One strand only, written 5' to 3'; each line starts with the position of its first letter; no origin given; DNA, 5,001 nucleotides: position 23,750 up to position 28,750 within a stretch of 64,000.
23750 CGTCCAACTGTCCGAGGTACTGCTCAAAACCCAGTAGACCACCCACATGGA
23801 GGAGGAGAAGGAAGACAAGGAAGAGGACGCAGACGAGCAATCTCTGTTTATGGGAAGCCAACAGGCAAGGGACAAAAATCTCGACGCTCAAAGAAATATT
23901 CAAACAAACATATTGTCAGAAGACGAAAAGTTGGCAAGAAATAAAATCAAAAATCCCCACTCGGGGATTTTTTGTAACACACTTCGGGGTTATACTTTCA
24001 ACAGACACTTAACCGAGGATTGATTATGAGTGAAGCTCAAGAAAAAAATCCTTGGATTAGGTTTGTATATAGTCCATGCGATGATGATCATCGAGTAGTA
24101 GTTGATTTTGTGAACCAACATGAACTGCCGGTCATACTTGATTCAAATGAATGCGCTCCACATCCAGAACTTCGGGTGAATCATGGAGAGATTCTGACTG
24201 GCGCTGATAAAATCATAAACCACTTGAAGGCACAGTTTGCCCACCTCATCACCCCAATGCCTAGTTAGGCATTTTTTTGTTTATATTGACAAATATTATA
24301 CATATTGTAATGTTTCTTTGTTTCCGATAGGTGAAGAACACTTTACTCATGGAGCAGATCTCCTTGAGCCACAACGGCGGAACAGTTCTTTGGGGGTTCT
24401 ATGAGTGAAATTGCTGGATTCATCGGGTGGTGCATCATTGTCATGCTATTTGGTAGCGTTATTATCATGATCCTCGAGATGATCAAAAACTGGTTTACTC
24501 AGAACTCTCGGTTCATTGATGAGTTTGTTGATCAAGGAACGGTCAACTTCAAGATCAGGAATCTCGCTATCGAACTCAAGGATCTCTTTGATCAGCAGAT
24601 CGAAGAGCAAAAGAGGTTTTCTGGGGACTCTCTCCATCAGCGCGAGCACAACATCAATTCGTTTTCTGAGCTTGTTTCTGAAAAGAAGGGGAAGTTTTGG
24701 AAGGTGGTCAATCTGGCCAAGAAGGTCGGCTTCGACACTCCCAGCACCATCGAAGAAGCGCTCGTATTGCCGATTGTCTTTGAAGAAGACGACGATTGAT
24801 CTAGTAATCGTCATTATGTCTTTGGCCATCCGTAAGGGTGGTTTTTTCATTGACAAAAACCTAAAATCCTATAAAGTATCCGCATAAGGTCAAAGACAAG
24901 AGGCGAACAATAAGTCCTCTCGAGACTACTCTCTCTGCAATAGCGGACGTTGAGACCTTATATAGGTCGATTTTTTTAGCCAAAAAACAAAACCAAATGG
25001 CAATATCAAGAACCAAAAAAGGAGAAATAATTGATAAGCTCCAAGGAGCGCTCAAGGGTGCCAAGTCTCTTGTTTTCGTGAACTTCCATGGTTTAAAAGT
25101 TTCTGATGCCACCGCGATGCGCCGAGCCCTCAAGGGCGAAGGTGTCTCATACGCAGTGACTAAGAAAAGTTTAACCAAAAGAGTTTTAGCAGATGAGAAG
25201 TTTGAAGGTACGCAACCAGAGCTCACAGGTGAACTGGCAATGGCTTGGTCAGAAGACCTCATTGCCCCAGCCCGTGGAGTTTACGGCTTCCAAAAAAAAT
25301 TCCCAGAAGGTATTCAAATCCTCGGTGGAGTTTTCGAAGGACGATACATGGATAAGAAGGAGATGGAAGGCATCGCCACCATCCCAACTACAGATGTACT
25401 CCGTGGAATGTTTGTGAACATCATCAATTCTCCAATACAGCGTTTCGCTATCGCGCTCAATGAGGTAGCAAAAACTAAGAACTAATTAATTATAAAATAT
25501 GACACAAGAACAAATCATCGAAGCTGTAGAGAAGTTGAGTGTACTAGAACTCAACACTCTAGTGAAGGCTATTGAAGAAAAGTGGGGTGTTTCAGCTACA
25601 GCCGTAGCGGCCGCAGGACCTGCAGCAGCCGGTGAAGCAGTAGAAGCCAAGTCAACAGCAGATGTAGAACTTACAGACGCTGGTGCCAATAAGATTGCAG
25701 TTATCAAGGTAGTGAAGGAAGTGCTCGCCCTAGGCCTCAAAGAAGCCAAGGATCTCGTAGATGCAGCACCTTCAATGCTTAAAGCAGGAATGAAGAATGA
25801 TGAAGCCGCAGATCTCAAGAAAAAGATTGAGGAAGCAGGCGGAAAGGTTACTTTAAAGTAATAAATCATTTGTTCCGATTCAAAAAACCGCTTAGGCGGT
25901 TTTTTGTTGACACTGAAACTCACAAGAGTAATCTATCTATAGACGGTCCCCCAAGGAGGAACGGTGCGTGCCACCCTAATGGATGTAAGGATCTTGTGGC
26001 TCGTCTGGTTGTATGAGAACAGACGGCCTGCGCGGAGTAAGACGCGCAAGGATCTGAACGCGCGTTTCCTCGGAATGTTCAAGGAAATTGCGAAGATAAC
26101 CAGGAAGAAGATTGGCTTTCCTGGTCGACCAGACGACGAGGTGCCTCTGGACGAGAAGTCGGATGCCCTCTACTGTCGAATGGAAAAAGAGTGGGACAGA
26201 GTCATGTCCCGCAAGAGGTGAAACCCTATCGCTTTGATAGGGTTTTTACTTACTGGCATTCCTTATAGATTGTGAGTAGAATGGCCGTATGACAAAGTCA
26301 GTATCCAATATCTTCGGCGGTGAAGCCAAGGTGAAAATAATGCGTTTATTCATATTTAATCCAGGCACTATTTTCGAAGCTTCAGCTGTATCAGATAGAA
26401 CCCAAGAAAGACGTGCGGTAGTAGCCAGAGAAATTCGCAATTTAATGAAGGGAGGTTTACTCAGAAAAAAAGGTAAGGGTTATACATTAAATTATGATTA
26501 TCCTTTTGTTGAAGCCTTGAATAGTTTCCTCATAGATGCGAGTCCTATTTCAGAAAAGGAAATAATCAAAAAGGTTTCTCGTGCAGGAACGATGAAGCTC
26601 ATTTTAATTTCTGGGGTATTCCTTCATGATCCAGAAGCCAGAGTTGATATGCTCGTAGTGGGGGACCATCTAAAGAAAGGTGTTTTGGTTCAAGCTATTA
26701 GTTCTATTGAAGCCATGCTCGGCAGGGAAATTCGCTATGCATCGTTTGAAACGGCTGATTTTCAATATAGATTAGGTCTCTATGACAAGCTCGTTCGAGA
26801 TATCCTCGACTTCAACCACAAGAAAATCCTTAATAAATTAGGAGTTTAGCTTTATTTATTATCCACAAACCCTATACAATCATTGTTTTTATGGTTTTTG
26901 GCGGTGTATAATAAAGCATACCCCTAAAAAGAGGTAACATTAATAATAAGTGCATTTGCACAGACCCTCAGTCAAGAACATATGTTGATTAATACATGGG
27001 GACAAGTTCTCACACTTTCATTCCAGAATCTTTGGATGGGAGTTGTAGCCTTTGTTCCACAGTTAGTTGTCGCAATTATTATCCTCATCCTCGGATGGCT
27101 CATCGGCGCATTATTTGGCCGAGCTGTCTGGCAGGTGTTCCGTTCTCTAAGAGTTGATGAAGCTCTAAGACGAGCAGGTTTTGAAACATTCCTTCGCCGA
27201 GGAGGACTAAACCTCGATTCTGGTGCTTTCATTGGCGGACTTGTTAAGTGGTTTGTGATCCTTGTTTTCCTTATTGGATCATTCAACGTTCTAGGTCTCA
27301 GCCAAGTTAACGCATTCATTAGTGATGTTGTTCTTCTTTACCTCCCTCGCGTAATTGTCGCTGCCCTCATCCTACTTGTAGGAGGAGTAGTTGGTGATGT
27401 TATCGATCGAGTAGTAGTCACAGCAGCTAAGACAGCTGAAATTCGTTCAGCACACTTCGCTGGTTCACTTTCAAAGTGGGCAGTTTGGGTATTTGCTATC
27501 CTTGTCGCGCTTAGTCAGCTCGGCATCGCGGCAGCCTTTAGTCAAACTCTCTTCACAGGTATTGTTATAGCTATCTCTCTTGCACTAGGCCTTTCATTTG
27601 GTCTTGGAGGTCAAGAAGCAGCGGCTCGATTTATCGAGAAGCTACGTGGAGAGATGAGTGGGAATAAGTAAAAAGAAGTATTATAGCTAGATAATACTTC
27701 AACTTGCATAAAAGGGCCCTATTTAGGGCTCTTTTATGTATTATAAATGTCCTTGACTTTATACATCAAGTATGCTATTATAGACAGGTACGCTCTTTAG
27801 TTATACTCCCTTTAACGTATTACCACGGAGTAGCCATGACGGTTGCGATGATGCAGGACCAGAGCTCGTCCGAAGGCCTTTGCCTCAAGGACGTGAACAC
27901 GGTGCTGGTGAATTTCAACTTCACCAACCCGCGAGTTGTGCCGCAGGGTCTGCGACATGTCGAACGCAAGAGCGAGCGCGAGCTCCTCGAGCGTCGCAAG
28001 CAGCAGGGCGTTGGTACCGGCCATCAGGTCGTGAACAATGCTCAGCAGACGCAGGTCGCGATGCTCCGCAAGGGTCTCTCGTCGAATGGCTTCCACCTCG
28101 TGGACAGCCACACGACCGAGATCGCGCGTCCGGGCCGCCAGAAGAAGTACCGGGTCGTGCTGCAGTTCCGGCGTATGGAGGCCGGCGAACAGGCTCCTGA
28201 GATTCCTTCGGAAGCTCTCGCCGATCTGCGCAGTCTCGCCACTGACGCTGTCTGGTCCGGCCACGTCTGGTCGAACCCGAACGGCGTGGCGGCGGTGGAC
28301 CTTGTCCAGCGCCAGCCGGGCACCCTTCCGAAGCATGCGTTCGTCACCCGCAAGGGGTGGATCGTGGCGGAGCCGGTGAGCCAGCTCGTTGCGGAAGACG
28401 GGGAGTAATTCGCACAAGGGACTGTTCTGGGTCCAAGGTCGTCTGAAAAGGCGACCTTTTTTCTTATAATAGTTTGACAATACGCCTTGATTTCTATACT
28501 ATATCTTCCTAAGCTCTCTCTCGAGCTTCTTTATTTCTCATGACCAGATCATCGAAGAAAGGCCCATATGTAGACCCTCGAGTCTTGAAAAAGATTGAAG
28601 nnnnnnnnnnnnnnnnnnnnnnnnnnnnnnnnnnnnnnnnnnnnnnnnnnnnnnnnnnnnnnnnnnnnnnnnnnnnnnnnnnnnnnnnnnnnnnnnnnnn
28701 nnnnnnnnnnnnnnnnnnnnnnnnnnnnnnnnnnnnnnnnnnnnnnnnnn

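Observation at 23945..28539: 4.6-kb block splitting the S10 operon between rplB and rpsS, containing rplJ-rplL plus accessory and high-GC genes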

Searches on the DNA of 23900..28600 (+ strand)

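Call 11: search_rna_families(source=window, start=23900, end=28600, threshold=evalue, max_evalue=1, show_alignments=2)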
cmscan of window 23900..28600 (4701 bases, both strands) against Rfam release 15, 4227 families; matches with E-value up to 1: 1.
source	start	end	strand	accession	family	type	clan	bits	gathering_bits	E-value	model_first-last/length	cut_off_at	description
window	24204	24341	-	RF00636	NRON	Gene;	-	14.4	50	0.69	1-370/370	no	ncRNA Repressor of NFAT (nuclear factor of activated T cells)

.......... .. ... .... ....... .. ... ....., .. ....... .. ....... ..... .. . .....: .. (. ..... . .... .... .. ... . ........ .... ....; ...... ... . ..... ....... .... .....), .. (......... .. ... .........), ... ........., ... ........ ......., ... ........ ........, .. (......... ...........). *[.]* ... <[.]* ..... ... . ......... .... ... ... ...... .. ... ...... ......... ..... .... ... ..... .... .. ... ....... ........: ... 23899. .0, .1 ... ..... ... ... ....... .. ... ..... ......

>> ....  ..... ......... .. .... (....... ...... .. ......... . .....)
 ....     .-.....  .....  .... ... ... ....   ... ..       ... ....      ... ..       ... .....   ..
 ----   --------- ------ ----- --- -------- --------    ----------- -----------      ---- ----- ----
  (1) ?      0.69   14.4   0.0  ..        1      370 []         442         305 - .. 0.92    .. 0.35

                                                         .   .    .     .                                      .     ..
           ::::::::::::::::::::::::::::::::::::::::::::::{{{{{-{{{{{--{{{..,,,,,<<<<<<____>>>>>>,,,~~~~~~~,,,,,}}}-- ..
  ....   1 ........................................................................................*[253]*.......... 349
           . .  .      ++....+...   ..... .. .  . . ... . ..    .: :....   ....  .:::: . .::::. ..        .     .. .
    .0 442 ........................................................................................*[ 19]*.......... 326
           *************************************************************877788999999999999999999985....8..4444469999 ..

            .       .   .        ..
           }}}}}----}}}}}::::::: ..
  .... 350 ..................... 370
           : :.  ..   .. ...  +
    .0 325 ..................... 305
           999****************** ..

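Call 91: build_rna_model(alignment_id=A5)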
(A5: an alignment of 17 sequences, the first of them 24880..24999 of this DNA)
Model R1 built from alignment A5 (17 sequences, 179 columns); structure: RNAalifold consensus.
model positions 115; base pairs 10; branch points 1; effective number of sequences 3.76; information 0.59 bits per position. Calibrated on 0.2 Mb of random sequence (short: E-values are rough).
structure used (alignment columns):
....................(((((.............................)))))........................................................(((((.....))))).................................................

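Call 92: search_with_rna_model(model_id=R1, sources=[window, L003, L004, L005, L006, L007, L008, L009, L010, L011, L012, L013, L014, L015, L016, L017, L018, L019, L020, L021, L022, L023, L024, L025, L026, L027, L028, L029, L030, L031, L032, L033, L034, L035, L036, L037, L038, L039, L040, L041, L042, L043, L044, L045, L046, L047, L048, L049, L050, L051, L052, L053, L054, L055, L056, L057, L058, L059, L060, L061, L062, L063, L064, L065, L066, L067, L068, L069, L070, L071, L072, L073, L074, L075, L076, L077, L078, L079, L080, L081, L082], max_evalue=0.01)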
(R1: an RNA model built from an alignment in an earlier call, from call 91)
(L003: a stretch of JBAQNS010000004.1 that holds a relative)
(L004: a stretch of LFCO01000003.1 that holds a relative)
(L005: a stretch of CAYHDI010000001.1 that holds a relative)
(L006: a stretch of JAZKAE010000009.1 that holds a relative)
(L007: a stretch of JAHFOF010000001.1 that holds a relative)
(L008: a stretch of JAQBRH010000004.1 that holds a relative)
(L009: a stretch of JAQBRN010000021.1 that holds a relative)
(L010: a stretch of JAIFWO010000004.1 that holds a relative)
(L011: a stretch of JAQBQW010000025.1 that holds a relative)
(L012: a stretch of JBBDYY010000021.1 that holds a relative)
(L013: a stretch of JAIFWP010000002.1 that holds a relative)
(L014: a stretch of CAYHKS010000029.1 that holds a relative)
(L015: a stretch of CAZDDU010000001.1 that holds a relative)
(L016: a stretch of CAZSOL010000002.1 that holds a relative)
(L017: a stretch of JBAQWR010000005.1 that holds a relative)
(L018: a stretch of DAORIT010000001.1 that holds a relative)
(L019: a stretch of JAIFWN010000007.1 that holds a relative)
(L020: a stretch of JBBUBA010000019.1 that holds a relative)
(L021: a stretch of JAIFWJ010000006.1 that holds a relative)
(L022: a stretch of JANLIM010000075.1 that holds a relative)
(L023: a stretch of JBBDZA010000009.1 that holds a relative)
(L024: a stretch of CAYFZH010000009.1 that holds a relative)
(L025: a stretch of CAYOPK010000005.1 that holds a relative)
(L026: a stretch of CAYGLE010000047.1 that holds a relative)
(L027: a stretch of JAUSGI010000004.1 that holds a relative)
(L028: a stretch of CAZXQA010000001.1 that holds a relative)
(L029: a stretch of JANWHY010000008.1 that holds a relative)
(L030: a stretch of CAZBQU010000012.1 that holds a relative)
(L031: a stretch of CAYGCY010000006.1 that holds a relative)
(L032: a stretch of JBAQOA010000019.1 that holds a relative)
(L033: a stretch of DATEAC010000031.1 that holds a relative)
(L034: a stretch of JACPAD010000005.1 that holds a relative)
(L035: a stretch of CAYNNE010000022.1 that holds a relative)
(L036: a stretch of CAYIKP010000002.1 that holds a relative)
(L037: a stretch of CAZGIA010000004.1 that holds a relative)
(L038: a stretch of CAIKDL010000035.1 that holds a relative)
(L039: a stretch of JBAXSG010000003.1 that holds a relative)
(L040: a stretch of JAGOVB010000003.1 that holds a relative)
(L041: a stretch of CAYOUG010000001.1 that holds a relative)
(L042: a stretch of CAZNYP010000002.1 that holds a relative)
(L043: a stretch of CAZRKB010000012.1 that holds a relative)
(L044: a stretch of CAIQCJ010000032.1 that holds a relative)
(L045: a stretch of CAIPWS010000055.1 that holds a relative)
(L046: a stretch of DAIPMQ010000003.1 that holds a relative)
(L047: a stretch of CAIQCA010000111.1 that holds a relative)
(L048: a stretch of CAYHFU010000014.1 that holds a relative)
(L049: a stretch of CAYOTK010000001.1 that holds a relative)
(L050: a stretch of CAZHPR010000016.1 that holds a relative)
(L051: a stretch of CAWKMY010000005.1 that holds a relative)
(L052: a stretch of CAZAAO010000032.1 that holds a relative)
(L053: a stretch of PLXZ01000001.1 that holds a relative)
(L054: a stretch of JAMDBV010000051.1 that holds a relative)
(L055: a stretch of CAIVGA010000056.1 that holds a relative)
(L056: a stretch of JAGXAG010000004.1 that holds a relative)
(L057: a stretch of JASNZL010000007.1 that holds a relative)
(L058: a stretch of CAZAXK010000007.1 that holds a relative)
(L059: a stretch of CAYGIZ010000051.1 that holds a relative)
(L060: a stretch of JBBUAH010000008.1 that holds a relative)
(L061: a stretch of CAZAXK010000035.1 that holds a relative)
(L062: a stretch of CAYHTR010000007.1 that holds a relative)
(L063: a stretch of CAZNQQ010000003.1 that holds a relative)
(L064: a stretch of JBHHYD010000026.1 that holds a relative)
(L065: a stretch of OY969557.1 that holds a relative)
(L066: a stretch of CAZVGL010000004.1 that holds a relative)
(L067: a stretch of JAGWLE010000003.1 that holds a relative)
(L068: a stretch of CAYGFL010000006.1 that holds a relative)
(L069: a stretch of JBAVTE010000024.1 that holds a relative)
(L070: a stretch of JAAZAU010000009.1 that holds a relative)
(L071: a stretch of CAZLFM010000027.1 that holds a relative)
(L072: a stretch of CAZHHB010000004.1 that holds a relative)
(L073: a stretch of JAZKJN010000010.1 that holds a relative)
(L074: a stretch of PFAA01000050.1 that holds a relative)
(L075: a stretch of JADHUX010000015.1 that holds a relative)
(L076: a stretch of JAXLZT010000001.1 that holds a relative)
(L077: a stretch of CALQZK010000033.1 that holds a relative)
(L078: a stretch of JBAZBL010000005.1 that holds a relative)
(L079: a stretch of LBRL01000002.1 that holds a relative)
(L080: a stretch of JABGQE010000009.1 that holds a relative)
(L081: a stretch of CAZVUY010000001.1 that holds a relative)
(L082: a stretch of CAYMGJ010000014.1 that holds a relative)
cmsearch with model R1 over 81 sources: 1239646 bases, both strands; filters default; matches with E-value up to 0.01: 60.
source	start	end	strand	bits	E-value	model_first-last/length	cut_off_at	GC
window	24888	24999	+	104.6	1.3e-21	1-115/115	no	0.41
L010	9890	10003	+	102.6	3.8e-21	1-115/115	no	0.46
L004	9882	10003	+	94.9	2.7e-19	1-115/115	no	0.42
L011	8160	8273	+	94.3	3.8e-19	1-115/115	no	0.45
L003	9875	10003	+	92.5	1e-18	1-115/115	no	0.45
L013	9876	10003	+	91.4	1.9e-18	1-115/115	no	0.48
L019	9890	10003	+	88.9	7.4e-18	1-115/115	no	0.45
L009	9883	10004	+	85.2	5.9e-17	1-115/115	no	0.48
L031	9890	10003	+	84.9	7e-17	1-115/115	no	0.39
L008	9877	10003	+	83.8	1.3e-16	1-115/115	no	0.47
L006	9872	10003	+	80.9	6.1e-16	1-115/115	no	0.51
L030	247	368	+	74.9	1.8e-14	1-115/115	no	0.44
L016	9898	9990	+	74.3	2.5e-14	1-115/115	no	0.44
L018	9888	9993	+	73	5e-14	1-115/115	no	0.43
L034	9903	10000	+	72.2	7.5e-14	1-115/115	no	0.43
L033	6805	6931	+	69.1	4.2e-13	1-115/115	no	0.47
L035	648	770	+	69.1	4.3e-13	1-115/115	no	0.41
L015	9877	9993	+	67.8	8.8e-13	1-115/115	no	0.43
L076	9774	9891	+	57.7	2.3e-10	1-115/115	no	0.38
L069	9893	10000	+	57.1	3.3e-10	1-115/115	no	0.44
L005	9880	10022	+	56.1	5.7e-10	1-115/115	no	0.42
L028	9848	10000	+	55.9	6.3e-10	1-115/115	no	0.43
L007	9826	9974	+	55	1.1e-09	1-115/115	no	0.44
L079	9883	10003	+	53.7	2.1e-09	1-115/115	no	0.35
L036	9793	10003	+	53.1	2.9e-09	1-115/115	no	0.4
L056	9894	9997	+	52.4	4.4e-09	1-115/115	no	0.4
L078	9867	10003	+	51.6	6.9e-09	1-115/115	no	0.42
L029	9871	9971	+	51.2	8.5e-09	1-115/115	no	0.43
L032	3515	3643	+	50.6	1.2e-08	1-115/115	no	0.46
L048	3208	3328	+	50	1.7e-08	1-115/115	no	0.45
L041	9895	9984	+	46.6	1e-07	1-115/115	no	0.38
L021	9883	9984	+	46.1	1.4e-07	1-115/115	no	0.4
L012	5925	6102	+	45.3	2.2e-07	1-115/115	no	0.46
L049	2414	2523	+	44.5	3.5e-07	1-115/115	no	0.39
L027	9937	10033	+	42.9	8.5e-07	1-115/115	no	0.44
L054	6775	6898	+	42.8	8.7e-07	1-115/115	no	0.42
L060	9892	9995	+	42.5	1.1e-06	1-115/115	no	0.34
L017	4875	4995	+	42.2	1.2e-06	1-115/115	no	0.42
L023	9938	10023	+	40.8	2.7e-06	1-115/115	no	0.43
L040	9918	10029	+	40.2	3.7e-06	1-115/115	no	0.35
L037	9911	9998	+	40.1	3.9e-06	1-115/115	no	0.31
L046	9686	9876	+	39.1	6.7e-06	1-115/115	no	0.41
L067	3174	3289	+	38.1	1.2e-05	1-115/115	no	0.47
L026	3268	3393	+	37.8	1.4e-05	1-115/115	no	0.42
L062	9862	9953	+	37.7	1.4e-05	1-115/115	no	0.34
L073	9890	10003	+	36.5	2.9e-05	1-115/115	no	0.43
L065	9822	9929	+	35.9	4e-05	1-115/115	no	0.5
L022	4846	4968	+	35.9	4e-05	1-115/115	no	0.4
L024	7124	7241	+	35.4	5.2e-05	1-115/115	no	0.42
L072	3086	3227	+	34.7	7.7e-05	1-115/115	no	0.48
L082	9867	10003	+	34.4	9.1e-05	1-115/115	no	0.41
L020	9891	10022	+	32.4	0.00028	1-115/115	no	0.44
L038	2767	2889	+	30.9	0.00063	1-115/115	no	0.46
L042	9921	10003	+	29.5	0.0014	1-115/115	no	0.43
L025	4860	4968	+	29.2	0.0017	1-115/115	no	0.45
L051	5342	5467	+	28.5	0.0024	1-115/115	no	0.44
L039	6533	6638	+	28.2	0.0029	1-115/115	no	0.47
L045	5581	5705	+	26.3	0.0079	1-115/115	no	0.46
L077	2606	2694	+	26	0.0094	1-115/115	no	0.43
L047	4506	4641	+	25.9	0.0099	1-115/115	no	0.47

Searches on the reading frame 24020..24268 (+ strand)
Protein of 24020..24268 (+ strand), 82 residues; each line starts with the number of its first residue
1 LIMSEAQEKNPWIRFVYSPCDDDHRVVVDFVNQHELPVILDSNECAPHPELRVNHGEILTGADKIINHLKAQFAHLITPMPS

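Call 7: search_protein_families(library=pfam, proteins=[window:24020-24268:+], max_evalue=0.1)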
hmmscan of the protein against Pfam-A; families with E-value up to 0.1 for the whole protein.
window:24020-24268:+ (82 aa): 1 family
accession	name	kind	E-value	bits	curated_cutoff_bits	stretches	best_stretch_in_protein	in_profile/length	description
PF05047.22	L51_S25_CI-B8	-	0.027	15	26.6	1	7-35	13-42/52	Mitochondrial ribosomal protein L51 / S25 / CI-B8 domain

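Call 24: search_protein_families(library=ncbifam, proteins=[window:24020-24268:+], max_evalue=0.1)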
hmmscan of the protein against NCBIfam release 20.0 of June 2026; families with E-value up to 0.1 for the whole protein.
window:24020-24268:+ (82 aa): 1 family
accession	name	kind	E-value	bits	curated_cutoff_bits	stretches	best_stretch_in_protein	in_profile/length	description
NF008269.0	PRK11041.1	equivalog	0.06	12.4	436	1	32-72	142-182/342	DNA-binding transcriptional regulator CytR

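Call 25: search_protein_families(library=phrogs, proteins=[window:24020-24268:+], max_evalue=0.1)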
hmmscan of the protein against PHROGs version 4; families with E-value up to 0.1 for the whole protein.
window:24020-24268:+ (82 aa): 0 families

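Call 70: search_solved_structures(query=window:24020-24268:+, max_evalue=1)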
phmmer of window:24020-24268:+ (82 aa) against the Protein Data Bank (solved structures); distinct sequences matched with E-value up to 1: 1.
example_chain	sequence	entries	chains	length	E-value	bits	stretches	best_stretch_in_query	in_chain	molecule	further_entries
36of_A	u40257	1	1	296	0.47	14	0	7-37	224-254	aHE15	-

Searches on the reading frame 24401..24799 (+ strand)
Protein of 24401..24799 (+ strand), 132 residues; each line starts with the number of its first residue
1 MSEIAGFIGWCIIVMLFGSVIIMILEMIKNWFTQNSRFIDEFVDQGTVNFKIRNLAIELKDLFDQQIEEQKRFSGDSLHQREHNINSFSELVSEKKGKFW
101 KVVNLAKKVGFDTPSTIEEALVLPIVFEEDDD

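Call 7: search_protein_families(library=pfam, proteins=[window:24401-24799:+], max_evalue=0.1)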
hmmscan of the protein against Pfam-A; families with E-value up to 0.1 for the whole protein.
window:24401-24799:+ (132 aa): 1 family
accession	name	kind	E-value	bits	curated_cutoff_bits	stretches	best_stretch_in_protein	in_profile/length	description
PF01098.24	FTSW_RODA_SPOVE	-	0.027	13.9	26.4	1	1-38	259-296/356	Cell cycle protein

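Call 24: search_protein_families(library=ncbifam, proteins=[window:24401-24799:+], max_evalue=0.1)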
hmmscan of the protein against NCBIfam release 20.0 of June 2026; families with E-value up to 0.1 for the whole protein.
window:24401-24799:+ (132 aa): 1 family
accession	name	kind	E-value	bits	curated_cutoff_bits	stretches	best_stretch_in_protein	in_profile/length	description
NF003365.0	PRK04439.1-4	equivalog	0.084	11.8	577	1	22-68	110-155/406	methionine adenosyltransferase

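Call 25: search_protein_families(library=phrogs, proteins=[window:24401-24799:+], max_evalue=0.1)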
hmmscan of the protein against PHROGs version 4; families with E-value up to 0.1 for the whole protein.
window:24401-24799:+ (132 aa): 0 families
